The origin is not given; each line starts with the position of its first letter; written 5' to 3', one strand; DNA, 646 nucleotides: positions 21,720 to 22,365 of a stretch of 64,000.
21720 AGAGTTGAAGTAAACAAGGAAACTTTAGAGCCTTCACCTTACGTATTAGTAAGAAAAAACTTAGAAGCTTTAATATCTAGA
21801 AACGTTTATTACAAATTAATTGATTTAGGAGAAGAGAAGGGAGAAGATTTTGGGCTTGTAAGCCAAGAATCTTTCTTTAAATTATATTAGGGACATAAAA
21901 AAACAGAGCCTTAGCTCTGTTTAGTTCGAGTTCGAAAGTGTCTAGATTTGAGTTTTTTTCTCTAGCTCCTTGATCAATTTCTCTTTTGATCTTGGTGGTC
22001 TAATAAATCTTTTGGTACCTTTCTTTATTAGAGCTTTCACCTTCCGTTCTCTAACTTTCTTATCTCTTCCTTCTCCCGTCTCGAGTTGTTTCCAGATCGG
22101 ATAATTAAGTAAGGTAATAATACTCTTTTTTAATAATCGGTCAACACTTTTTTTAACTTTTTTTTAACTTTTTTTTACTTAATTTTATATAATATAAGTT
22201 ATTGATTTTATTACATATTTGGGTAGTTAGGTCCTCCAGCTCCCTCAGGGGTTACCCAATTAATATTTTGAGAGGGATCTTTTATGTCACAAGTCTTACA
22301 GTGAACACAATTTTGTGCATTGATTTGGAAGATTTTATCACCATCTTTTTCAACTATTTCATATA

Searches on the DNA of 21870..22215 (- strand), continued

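Call 44: search_with_rna_model(model_id=R1, sources=[window, L003, L005, L010, L011, L012, L014, L015, L016, L017, L018, L019, L021, L024, L026, L027, L029, L032, L041, L072, L084, L085, L087, L088, L090, L092, L096, L101, L102, L104, L110, L112, L113, L119, L127, L128, L135, L137, L138, L158, L173, L175, L178], max_evalue=0.01, make_alignment=true)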
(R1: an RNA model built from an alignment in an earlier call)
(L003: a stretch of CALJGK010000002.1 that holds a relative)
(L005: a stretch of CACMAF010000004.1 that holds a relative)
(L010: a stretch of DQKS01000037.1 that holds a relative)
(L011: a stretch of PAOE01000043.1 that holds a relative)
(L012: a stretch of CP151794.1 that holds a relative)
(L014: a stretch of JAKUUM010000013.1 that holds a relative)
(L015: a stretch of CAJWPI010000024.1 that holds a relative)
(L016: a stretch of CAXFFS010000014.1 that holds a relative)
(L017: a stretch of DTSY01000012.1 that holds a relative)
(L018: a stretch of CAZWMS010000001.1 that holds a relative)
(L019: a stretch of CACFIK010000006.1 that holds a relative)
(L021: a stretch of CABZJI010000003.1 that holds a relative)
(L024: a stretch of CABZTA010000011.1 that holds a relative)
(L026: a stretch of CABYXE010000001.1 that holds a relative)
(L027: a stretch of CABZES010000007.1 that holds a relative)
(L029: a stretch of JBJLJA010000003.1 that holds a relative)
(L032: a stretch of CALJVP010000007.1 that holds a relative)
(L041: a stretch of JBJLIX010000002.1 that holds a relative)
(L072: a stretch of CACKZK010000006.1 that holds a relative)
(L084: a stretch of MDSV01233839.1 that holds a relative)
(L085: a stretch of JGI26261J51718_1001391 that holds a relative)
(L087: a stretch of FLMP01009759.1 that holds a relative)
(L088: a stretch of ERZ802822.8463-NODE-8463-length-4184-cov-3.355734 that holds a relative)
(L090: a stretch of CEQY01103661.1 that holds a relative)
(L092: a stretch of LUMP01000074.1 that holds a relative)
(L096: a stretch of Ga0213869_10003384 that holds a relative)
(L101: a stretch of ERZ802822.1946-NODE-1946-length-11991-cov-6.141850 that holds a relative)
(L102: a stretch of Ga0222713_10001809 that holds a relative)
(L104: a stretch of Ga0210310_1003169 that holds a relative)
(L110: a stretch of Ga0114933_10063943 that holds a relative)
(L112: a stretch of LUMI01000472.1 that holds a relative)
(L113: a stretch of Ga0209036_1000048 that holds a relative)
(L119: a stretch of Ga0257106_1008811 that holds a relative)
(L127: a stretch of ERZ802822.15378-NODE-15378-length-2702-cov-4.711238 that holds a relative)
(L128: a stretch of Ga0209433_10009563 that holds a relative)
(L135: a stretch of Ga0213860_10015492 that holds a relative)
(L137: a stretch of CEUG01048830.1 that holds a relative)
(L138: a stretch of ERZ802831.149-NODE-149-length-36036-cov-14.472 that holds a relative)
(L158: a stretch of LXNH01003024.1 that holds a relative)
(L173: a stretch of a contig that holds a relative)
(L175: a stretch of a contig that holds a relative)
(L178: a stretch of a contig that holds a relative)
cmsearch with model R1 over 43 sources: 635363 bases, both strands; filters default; matches with E-value up to 0.01: 53.
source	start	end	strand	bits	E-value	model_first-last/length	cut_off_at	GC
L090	506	698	-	199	8.7e-51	1-192/192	no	0.39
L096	86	277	+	198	1.6e-50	1-192/192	no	0.41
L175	3527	3717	-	193.1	3.3e-49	1-192/192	no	0.44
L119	3554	3746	+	192.8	3.9e-49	1-192/192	no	0.41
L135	2896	3088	-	191.7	7.8e-49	1-192/192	no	0.42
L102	2191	2383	+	190.9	1.3e-48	1-192/192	no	0.44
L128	975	1165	-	190.9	1.3e-48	1-192/192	no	0.42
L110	1600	1793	-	190.2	2e-48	1-192/192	no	0.46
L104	250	442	-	189.1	4e-48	1-192/192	no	0.4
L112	11332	11522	-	187.6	1e-47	1-192/192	no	0.4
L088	1476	1668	-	187.4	1.2e-47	1-192/192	no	0.47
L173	2508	2702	+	186.7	1.7e-47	1-192/192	no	0.36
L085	2159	2349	-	185.6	3.4e-47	1-192/192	no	0.41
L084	8985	9177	+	185.4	3.8e-47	1-192/192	no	0.42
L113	893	1083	-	185.3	4e-47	1-192/192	no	0.47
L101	6224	6414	+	184.8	5.6e-47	1-192/192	no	0.47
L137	170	360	-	184.1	8.8e-47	1-192/192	no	0.5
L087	1177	1369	-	179.7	1.3e-45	1-192/192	no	0.41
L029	16459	16645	-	174.4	3.4e-44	1-192/192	no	0.42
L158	2722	2914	+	173.6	5.5e-44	1-192/192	no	0.44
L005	16451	16638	-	171.7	1.8e-43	1-192/192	no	0.4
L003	16454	16642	-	169.2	8.4e-43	1-192/192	no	0.37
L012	16460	16645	-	167.5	2.4e-42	1-192/192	no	0.45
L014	16583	16772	-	165.5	8.1e-42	1-192/192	no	0.37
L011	16481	16667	-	164.5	1.5e-41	1-192/192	no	0.47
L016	16620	16810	-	163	4e-41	1-192/192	no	0.35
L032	16512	16704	-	158.6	5.7e-40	1-192/192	no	0.32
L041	16618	16810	-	158.4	6.4e-40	1-192/192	no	0.37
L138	2709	2897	-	157.8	9.7e-40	1-192/192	no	0.4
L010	16523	16715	-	157.5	1.2e-39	1-192/192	no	0.33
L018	16596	16787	-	155.9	3.1e-39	1-192/192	no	0.4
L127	522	711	-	152.7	2.1e-38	1-192/192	no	0.56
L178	2435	2626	-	149.1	2.1e-37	1-192/192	no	0.39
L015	16560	16753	-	145.5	1.8e-36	1-192/192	no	0.38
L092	3662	3862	-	116.1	1.4e-28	1-192/192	no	0.49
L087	1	123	-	96.9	1.9e-23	1-122/192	3'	0.42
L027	1683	1839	+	36.6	2.8e-07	1-192/192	no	0.45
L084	9286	9349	+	35.5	5.4e-07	1-62/192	3'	0.47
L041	3191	3351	+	33.1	2.4e-06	1-192/192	no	0.4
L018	3916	4078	+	32.3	3.9e-06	1-192/192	no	0.44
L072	3456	3617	+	32.2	4.2e-06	1-192/192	no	0.43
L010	2620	2783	+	31.1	8.1e-06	1-192/192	no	0.45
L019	3459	3620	+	30.6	1.2e-05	1-192/192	no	0.42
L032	2592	2755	+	29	3e-05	1-192/192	no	0.45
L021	3360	3521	+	28.9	3.1e-05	1-192/192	no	0.44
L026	1680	1838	+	28.4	4.4e-05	1-192/192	no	0.47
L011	2680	2840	+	26.1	0.00018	1-192/192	no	0.4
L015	2382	2542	+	24.6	0.00045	1-192/192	no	0.45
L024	3367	3527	+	24.3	0.00057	1-192/192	no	0.42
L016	3212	3372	+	22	0.0023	1-192/192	no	0.43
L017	1945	2105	+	20.6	0.0054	1-192/192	no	0.43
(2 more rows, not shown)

Alignment A3: 53 matches aligned to the model, 300 columns, each read 5' to 3' on its own strand. Consensus structure (alignment columns), stored with it:
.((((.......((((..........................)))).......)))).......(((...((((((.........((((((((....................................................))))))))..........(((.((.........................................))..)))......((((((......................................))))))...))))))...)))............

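Call 70: search_with_rna_model(model_id=R1, source=window, filters=off, max_evalue=5)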
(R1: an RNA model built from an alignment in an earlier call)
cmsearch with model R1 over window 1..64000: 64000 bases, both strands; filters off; matches with E-value up to 5: 38.
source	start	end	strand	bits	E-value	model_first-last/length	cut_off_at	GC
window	21916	22107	-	151.2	5.6e-39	1-192/192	no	0.36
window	8065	8226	+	28.7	3.7e-06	1-192/192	no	0.41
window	44661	44757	-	12.3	0.091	1-192/192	no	0.37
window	49531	49611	-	10.1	0.36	1-192/192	no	0.31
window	28363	28547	+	9.8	0.42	1-192/192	no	0.36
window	1758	1865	-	9.6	0.48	1-192/192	no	0.36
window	6124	6152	+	9.5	0.51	79-107/192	no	0.17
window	29983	30083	-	9.1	0.66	1-192/192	no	0.31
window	28769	28824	+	8.8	0.77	1-192/192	no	0.32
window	2517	2604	-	8.4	1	1-192/192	no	0.31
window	53111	53185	+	8.1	1.2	1-192/192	no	0.31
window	11699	11776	+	8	1.3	1-192/192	no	0.26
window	38033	38100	+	7.8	1.4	1-192/192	no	0.28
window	39763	39848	+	7.5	1.8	1-192/192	no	0.34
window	25243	25315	+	7.5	1.8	1-192/192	no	0.48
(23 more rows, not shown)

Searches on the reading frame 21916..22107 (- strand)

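Call 64: search_protein_families(library=pfam, proteins=[L173:1246-2424:-, L173:2766-4178:+], max_evalue=0.00001)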
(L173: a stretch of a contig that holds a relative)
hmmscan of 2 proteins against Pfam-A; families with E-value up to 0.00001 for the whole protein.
L173:1246-2424:- (392 aa): 1 family
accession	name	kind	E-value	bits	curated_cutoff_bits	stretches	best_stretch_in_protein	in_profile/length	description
PF01231.23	IDO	-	7.5e-89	298.8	26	1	6-387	5-411/412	Indoleamine 2,3-dioxygenase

L173:2766-4178:+ (470 aa): 2 families
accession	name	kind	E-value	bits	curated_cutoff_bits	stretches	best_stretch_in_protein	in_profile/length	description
PF00224.27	PK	-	2.3e-113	379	30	1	4-327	2-328/328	Pyruvate kinase, barrel domain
PF02887.21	PK_C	-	4.3e-15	56.3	28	1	357-459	2-103/114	Pyruvate kinase, alpha/beta domain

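Call 76: find_homologous_proteins(query=L173:2766-4178:+, max_evalue=1e-100)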
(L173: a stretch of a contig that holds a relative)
Query L173:2766-4178:+ (470 aa): 3040 proteins with E <= 1e-100 among 8000 candidates; the best 120 are listed.
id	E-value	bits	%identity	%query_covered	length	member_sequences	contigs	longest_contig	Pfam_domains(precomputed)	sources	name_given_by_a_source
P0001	0.0e+0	1026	100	100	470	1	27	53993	PF00224.28,PF02887.22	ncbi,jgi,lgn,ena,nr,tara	ncbi:MAG: pyruvate kinase [Gammaproteobacteria bacterium TMED226]|nr:MAG: pyruvate kinase [Gammaprot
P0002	0.0e+0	1025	100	100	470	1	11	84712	PF00224.28,PF02887.22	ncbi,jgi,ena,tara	tara:strand:+ start:8410 stop:9822 length:1413 start_codon:yes stop_codon:yes gene_type:complete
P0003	0.0e+0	1024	100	100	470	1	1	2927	PF00224.28,PF02887.22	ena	-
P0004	0.0e+0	1024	100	100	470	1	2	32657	PF00224.28,PF02887.22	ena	-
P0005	0.0e+0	1022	100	100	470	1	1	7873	PF00224.28,PF02887.22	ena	-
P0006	0.0e+0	1022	99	100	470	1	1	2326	PF00224.28,PF02887.22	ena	-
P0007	0.0e+0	1020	99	100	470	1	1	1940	PF00224.28,PF02887.22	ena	-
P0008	0.0e+0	1020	99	100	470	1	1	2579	PF00224.28,PF02887.22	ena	-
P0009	0.0e+0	1017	99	100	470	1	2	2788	PF00224.28,PF02887.22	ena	-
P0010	0.0e+0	1016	99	100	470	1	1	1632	PF00224.28,PF02887.22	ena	-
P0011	0.0e+0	1013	99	100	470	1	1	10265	PF00224.28,PF02887.22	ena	-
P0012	4.3e-297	1003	97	100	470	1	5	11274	PF00224.28,PF02887.22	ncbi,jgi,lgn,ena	jgi:pyruvate kinase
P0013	4.8e-296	999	97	100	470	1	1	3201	PF00224.28,PF02887.22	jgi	jgi:pyruvate kinase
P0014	4.2e-295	996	97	100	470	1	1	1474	PF00224.28,PF02887.22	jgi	jgi:pyruvate kinase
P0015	1.3e-263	892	85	100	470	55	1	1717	PF00224.28,PF02887.22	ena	-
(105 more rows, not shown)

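Call 78: find_encoding_contigs(protein=P0002, flank=10000, max_places=4)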
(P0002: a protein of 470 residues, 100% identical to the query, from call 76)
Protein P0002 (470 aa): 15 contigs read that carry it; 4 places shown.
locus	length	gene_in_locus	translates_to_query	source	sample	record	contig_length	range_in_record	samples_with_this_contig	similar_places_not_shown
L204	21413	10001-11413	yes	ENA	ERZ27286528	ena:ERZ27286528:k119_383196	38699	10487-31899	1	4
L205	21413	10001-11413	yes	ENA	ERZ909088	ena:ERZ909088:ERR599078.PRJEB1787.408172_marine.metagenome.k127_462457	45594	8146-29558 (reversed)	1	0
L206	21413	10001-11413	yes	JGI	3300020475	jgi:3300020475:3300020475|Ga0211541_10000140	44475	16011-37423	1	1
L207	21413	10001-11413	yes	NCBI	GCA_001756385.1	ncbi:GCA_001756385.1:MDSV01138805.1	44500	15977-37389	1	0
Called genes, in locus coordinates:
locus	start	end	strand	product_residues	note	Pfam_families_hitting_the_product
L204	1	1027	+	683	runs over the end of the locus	PF17803:Cadherin_4 (faint), PF17892:Cadherin_5 (weak), PF17963:Big_9, PF09471:Peptidase_M64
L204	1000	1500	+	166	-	-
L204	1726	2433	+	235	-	-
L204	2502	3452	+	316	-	PF00756:Esterase (faint), PF10503:Esterase_PHB (weak), PF02230:Abhydrolase_2 (weak), PF00326:Peptidase_S9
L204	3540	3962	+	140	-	-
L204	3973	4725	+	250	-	-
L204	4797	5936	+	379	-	PF01494:FAD_binding_3, PF08491:SE (faint)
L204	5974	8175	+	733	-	PF20656:MS_N (weak), PF20658:MSG_insertion, PF01274:MS_TIM-barrel, PF20659:MS_C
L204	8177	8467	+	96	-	PF07045:DUF1330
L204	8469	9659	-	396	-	PF01231:IDO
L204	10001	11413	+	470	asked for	PF00224:PK, PF02887:PK_C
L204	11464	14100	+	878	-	PF28598:PDH_E1_N, PF00456:Transketolase_N, PF17831:PDH_E1_M, PF22613:Transketolase_C_1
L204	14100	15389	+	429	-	PF00364:Biotin_lipoyl, PF02817:E3_binding, PF00198:2-oxoacid_dh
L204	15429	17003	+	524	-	PF00474:SSF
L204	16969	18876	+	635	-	PF00933:Glyco_hydro_3, PF01915:Glyco_hydro_3_C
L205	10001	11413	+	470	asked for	PF00224:PK, PF02887:PK_C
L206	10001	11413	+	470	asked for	PF00224:PK, PF02887:PK_C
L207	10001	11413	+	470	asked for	PF00224:PK, PF02887:PK_C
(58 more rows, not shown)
